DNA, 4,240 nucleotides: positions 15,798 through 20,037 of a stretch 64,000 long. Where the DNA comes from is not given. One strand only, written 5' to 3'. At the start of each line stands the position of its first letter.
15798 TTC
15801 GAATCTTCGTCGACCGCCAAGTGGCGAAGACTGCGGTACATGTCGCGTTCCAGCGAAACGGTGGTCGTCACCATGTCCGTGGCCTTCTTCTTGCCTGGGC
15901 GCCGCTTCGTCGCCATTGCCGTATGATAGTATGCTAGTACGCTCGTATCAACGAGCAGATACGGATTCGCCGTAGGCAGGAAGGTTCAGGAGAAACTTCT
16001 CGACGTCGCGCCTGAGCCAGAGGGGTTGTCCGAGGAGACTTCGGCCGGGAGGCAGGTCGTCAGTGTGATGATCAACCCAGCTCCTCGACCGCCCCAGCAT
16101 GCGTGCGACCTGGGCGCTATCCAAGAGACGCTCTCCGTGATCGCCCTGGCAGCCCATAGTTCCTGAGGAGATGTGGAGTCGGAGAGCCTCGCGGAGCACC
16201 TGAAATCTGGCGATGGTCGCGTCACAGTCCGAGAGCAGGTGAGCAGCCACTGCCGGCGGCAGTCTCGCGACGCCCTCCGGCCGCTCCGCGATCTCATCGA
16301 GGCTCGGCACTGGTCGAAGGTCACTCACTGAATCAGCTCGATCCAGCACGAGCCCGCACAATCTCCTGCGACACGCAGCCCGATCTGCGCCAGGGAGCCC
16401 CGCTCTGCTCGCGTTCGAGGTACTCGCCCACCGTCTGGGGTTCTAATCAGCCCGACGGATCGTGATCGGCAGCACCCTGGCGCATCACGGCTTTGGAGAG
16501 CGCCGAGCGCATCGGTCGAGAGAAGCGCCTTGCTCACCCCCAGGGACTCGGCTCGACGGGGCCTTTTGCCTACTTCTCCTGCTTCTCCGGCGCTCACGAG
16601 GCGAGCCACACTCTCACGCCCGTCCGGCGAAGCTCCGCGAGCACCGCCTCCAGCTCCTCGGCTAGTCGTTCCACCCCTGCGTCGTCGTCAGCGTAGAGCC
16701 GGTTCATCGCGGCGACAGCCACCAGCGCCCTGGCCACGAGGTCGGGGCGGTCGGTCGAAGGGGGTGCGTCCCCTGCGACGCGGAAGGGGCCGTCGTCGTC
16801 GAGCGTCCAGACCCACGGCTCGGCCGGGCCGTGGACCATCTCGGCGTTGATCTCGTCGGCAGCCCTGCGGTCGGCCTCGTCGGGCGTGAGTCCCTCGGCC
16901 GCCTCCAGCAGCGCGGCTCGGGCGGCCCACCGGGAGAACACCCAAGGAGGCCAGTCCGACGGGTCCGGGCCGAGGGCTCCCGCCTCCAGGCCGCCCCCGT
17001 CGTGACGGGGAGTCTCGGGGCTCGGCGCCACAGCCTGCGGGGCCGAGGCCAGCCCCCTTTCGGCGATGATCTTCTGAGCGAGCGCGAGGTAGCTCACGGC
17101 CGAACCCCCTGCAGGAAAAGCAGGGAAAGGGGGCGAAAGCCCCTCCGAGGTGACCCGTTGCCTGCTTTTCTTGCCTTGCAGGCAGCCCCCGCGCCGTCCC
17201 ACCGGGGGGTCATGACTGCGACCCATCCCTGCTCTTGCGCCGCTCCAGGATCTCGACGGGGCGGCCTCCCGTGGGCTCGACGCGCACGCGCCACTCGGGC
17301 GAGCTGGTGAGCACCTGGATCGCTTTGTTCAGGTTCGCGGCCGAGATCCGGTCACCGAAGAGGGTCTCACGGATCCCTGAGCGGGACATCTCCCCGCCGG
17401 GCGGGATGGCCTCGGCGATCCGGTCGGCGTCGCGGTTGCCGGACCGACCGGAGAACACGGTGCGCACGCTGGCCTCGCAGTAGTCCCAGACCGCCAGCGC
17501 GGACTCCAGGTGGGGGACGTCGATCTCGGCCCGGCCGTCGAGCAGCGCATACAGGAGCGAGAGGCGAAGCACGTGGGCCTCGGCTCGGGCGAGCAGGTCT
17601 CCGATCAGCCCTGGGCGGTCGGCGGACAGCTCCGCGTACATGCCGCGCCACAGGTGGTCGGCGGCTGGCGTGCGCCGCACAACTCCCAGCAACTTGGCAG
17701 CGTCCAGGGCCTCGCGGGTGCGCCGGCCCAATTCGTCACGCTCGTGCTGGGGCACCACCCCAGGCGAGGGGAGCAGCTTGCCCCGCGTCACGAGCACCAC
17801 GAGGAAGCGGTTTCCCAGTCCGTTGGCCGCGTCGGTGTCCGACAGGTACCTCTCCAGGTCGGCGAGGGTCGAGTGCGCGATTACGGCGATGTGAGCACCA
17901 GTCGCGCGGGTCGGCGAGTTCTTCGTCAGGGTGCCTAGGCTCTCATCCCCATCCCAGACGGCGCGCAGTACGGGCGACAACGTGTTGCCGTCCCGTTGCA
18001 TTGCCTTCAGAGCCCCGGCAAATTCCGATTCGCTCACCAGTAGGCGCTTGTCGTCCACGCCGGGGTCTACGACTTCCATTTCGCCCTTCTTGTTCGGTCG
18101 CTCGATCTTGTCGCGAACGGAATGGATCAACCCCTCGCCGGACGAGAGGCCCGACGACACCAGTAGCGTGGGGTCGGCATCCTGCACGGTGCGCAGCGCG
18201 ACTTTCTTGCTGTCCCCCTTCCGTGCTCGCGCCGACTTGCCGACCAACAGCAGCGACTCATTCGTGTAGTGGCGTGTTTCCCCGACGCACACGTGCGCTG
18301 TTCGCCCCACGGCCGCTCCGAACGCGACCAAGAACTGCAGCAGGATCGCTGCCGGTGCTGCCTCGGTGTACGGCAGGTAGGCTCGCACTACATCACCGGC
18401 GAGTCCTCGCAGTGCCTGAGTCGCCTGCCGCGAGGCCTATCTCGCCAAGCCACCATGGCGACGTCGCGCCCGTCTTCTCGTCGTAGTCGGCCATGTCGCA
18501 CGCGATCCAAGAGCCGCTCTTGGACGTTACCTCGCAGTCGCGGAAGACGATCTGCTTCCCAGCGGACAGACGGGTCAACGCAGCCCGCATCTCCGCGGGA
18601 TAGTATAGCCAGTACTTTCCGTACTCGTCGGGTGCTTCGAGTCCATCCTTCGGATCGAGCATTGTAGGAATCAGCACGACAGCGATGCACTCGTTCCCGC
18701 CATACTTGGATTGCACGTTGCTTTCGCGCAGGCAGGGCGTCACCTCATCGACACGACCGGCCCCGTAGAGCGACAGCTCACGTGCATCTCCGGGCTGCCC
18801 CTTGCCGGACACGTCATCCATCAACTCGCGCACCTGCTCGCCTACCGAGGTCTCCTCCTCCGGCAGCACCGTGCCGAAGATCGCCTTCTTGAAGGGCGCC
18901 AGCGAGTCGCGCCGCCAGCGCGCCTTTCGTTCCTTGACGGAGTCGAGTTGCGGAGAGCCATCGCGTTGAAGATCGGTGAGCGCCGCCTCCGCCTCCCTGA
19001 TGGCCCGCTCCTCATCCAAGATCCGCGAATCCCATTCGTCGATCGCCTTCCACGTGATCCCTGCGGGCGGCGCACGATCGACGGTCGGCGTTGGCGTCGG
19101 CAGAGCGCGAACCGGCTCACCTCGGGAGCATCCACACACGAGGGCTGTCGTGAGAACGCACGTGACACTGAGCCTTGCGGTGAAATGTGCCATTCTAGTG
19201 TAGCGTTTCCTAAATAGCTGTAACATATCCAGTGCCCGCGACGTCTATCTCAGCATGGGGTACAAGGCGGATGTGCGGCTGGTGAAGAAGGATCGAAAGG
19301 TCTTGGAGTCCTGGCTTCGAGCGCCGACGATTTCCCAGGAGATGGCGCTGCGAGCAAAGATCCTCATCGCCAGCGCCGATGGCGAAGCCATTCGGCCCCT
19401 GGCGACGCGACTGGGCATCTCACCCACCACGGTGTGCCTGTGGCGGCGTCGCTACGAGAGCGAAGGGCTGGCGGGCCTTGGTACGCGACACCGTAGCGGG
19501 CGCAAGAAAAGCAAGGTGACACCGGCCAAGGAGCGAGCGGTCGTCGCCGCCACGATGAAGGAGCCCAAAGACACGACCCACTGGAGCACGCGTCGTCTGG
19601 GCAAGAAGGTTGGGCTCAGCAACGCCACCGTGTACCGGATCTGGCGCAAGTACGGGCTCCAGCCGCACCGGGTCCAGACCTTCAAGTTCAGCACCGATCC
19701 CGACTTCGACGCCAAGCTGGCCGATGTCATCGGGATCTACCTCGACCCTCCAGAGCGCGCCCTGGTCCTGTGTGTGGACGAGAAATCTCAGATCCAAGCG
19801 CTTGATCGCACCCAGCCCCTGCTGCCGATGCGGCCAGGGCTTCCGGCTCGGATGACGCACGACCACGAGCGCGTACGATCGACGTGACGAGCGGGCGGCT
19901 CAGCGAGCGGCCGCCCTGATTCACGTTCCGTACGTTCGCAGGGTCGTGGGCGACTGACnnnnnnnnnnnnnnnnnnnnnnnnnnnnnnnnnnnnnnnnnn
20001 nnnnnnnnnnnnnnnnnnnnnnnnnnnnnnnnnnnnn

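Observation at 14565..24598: Roughly 10 kb genomic island integrated into the 3' end of tRNA-Arg(CCT), bounded by a 43-nt imperfect direct repeat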

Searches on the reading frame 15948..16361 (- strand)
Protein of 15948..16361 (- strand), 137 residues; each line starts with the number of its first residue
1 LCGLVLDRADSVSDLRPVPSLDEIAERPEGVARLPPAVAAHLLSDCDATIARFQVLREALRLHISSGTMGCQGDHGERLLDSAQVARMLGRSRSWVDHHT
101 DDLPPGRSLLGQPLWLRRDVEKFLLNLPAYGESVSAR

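Call 8: search_protein_families(library=pfam, max_evalue=0.01, proteins=[window:15948-16361:-])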
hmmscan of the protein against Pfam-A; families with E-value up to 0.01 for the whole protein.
window:15948-16361:- (137 aa): 0 families

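Call 21: search_protein_families(library=padloc, max_evalue=0.01, proteins=[window:15948-16361:-])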
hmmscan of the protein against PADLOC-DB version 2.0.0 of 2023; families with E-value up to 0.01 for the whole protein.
window:15948-16361:- (137 aa): 0 families

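Call 22: search_protein_families(library=phrogs, max_evalue=0.01, proteins=[window:15948-16361:-])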
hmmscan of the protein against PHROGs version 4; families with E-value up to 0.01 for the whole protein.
window:15948-16361:- (137 aa): 1 family
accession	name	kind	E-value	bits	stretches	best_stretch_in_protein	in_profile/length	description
phrog_66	-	integration and excision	0.00021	22.1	1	76-132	90-148/412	excisionase and transcriptional regulator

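Call 23: search_protein_families(library=ncbifam, max_evalue=0.01, proteins=[window:15948-16361:-])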
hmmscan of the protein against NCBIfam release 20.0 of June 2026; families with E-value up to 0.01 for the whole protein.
window:15948-16361:- (137 aa): 0 families

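Call 79: search_protein_families(library=pfam, alignment_id=A4, max_evalue=1)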
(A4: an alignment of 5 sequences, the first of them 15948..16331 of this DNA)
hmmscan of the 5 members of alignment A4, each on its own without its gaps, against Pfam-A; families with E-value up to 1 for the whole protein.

A. member 1, window:15948-16331:- (127 aa): 2 families
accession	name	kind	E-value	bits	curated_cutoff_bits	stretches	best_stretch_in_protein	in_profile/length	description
PF12728.13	HTH_17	-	0.067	13.9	27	1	69-114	1-47/51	Helix-turn-helix domain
PF13384.12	HTH_23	-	0.092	13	24.6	1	73-87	21-35/50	Homeodomain-like domain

B. families by the number of members that match (of 5 scanned): 6 families
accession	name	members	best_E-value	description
PF12728.13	HTH_17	2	0.067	Helix-turn-helix domain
PF13560.12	HTH_31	1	0.012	Helix-turn-helix domain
PF13384.12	HTH_23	1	0.092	Homeodomain-like domain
PF21531.3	Rv2175c_wHTH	1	0.13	DNA-binding protein Rv2175c, wHTH domain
PF08535.16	KorB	1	0.25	KorB domain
PF07817.19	GLE1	1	0.37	GLE1-like protein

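Call 81: search_solved_structures(query=A4, max_evalue=10, show_alignments=2)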
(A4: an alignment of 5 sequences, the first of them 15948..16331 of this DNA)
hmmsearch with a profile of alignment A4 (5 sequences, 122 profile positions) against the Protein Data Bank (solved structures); distinct sequences matched with E-value up to 10: 4.
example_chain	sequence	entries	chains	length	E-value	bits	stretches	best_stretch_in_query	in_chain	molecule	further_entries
6sdk_A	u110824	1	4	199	0.063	16.6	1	24-88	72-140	Stage 0 sporulation protein J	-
1vz0_A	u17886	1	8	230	0.39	14.1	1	25-90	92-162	Chromosome-partitioning protein Spo0J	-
4tt0_A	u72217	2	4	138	0.68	13.3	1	8-85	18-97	Deneddylase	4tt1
9zem_A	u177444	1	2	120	2.8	11.3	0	11-38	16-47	HeliScrew4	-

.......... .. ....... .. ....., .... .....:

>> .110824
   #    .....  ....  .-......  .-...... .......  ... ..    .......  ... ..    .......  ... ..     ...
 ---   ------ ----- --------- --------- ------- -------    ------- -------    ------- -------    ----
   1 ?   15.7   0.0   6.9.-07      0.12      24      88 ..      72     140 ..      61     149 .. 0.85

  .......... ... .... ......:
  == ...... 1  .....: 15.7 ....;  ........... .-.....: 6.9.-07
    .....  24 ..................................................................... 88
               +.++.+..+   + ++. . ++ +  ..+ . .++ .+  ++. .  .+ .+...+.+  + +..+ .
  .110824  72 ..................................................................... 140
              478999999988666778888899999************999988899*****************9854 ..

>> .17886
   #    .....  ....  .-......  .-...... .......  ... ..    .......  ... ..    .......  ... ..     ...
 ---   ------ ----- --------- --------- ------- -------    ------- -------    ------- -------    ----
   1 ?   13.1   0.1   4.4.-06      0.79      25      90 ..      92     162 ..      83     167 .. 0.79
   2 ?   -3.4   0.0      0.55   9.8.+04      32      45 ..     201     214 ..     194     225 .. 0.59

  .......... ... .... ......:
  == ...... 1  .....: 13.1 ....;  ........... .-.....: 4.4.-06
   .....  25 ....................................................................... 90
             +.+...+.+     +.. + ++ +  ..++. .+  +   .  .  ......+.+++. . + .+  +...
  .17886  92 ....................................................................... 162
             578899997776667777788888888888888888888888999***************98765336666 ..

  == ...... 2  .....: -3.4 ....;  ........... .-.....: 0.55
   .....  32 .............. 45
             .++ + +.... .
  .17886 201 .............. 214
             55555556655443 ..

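Call 87: predict_structure(protein=window:15948-16331:-)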
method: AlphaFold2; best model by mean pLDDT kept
length: 127 residues; sequences in the alignment: 1
mean_pLDDT: 49.7   pTM: 0.40
mean pLDDT of the five models: 49.7, 49.0, 43.5, 42.1, 38.7
residues with pLDDT >= 90: 0; 70-90: 0; 50-70: 57; < 50: 70
segments of 3 or more residues with pLDDT < 50: 1-21, 59-67, 92-127
pLDDT, mean of each block of 10 residues (from residue 1): 36 44 56 61 65 59 49 56 59 40 43 42 30
secondary structure, 60 per line:
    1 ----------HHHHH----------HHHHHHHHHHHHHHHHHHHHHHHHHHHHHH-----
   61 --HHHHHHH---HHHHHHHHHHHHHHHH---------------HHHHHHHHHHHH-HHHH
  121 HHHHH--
elements in order: H11-15 H26-55 H63-69 H73-88 H104-115 H117-125

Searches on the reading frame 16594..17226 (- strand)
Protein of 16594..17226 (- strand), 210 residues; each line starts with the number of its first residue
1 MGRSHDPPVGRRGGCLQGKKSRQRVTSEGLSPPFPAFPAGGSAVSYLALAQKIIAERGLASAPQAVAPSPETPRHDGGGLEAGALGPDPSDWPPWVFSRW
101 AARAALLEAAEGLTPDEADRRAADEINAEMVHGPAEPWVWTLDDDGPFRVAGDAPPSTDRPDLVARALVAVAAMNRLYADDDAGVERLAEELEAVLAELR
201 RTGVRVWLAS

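Call 8: search_protein_families(library=pfam, max_evalue=0.01, proteins=[window:16594-17226:-])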
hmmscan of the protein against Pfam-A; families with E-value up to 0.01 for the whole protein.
window:16594-17226:- (210 aa): 0 families

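Call 21: search_protein_families(library=padloc, max_evalue=0.01, proteins=[window:16594-17226:-])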
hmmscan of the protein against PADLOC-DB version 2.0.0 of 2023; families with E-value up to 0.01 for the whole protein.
window:16594-17226:- (210 aa): 0 families

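Call 22: search_protein_families(library=phrogs, max_evalue=0.01, proteins=[window:16594-17226:-])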
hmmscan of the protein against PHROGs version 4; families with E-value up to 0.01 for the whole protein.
window:16594-17226:- (210 aa): 0 families

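Call 23: search_protein_families(library=ncbifam, max_evalue=0.01, proteins=[window:16594-17226:-])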
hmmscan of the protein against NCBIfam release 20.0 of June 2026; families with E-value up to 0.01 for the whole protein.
window:16594-17226:- (210 aa): 0 families

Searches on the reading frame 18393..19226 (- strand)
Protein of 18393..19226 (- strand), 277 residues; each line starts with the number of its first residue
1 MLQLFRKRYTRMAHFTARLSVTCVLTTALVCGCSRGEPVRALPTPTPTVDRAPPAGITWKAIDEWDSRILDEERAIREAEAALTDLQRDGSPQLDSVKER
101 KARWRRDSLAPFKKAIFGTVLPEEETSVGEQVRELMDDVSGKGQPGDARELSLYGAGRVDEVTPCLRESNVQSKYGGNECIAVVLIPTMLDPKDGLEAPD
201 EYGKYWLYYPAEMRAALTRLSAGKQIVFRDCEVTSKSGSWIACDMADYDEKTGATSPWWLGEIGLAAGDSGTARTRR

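Call 8: search_protein_families(library=pfam, max_evalue=0.01, proteins=[window:18393-19226:-])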
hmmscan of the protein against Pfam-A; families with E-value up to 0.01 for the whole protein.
window:18393-19226:- (277 aa): 0 families

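Call 21: search_protein_families(library=padloc, max_evalue=0.01, proteins=[window:18393-19226:-])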
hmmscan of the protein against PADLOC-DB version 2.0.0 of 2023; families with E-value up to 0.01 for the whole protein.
window:18393-19226:- (277 aa): 0 families

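Call 22: search_protein_families(library=phrogs, max_evalue=0.01, proteins=[window:18393-19226:-])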
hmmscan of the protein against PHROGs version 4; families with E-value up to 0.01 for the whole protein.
window:18393-19226:- (277 aa): 0 families

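Call 23: search_protein_families(library=ncbifam, max_evalue=0.01, proteins=[window:18393-19226:-])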
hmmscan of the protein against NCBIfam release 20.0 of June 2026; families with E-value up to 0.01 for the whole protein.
window:18393-19226:- (277 aa): 0 families

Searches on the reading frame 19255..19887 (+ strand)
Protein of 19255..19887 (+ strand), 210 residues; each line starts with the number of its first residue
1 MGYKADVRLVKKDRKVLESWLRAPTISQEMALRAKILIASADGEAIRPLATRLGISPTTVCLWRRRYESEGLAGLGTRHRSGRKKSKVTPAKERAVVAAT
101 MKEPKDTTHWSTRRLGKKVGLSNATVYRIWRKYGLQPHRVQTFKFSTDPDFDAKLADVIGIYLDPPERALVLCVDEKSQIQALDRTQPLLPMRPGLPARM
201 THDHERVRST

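Call 8: search_protein_families(library=pfam, max_evalue=0.01, proteins=[window:19255-19887:+])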
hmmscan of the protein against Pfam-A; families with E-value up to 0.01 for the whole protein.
window:19255-19887:+ (210 aa): 12 families
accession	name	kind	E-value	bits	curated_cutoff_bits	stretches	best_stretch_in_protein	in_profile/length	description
PF13565.12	HTH_32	-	2.8e-16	60.3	33.7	1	59-130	1-73/73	Homeodomain-like domain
PF13384.12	HTH_23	-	6.8e-16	58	24.6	1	30-75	4-49/50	Homeodomain-like domain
PF13551.12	HTH_29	-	1.5e-15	57.5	28.1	1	33-93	1-63/64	Winged helix-turn helix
PF13518.12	HTH_28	-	9.2e-15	54.9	25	1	33-83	2-52/52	Helix-turn-helix domain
PF18024.7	HTH_50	-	3.5e-09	36.6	27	1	108-136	22-50/50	Helix-turn-helix domain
PF02796.21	HTH_7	-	0.00016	22.2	23.8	0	24-60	4-38/45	Helix-turn-helix domain of resolvase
PF06056.18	Terminase_5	-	0.00028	21.2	20.3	0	50-78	20-47/58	Putative ATPase subunit of terminase (gpP-like)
PF01527.26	HTH_Tnp_1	-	0.00036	21.1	24.1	1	39-78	18-57/75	Transposase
PF01418.23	HTH_6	-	0.00042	20.7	28.3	1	85-136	11-61/77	Helix-turn-helix domain, rpiR family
PF13404.12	HTH_AsnC-type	-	0.00073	19.7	27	0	111-128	19-36/42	AsnC-type helix-turn-helix domain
PF13412.12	HTH_24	-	0.0013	18.7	21.9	0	46-60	20-34/48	Winged helix-turn-helix DNA-binding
PF13936.12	HTH_38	-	0.004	17.3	27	0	33-60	10-37/44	Helix-turn-helix domain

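Call 23: search_protein_families(library=ncbifam, max_evalue=0.01, proteins=[window:19255-19887:+])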
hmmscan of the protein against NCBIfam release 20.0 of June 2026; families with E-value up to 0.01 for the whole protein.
window:19255-19887:+ (210 aa): 8 families
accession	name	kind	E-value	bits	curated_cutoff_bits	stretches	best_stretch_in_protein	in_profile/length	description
NF033545.0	transpos_IS630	equivalog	3.6e-36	125.2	100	1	33-206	2-179/299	IS630 family transposase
NF033577.2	transpos_IS481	equivalog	6.6e-16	58.7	224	1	34-138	3-110/284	IS481 family transposase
TIGR04381.1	HTH_TypR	domain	4.7e-06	26.5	30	0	109-136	21-48/49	TyrR/PhhR family helix-turn-helix DNA-binding protein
NF033516.0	transpos_IS3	equivalog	5e-05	22.7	160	0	40-88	11-54/369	IS3 family transposase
NF033594.2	transpos_ISNCY_2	equivalog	0.00032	20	250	1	50-139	17-109/368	ISNCY family transposase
NF053730.1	TransRegRv1152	equivalog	0.00045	20.1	170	1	7-99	7-94/120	Rv1152 family transcriptional regulator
NF033546.1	transpos_IS21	equivalog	0.0035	16.9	160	0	41-95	6-57/294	IS21 family transposase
NF049902.1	FTL_1293_fam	exception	0.0063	16.7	170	0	27-70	6-49/150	FTL_1293 family small RNA FtrC-regulated protein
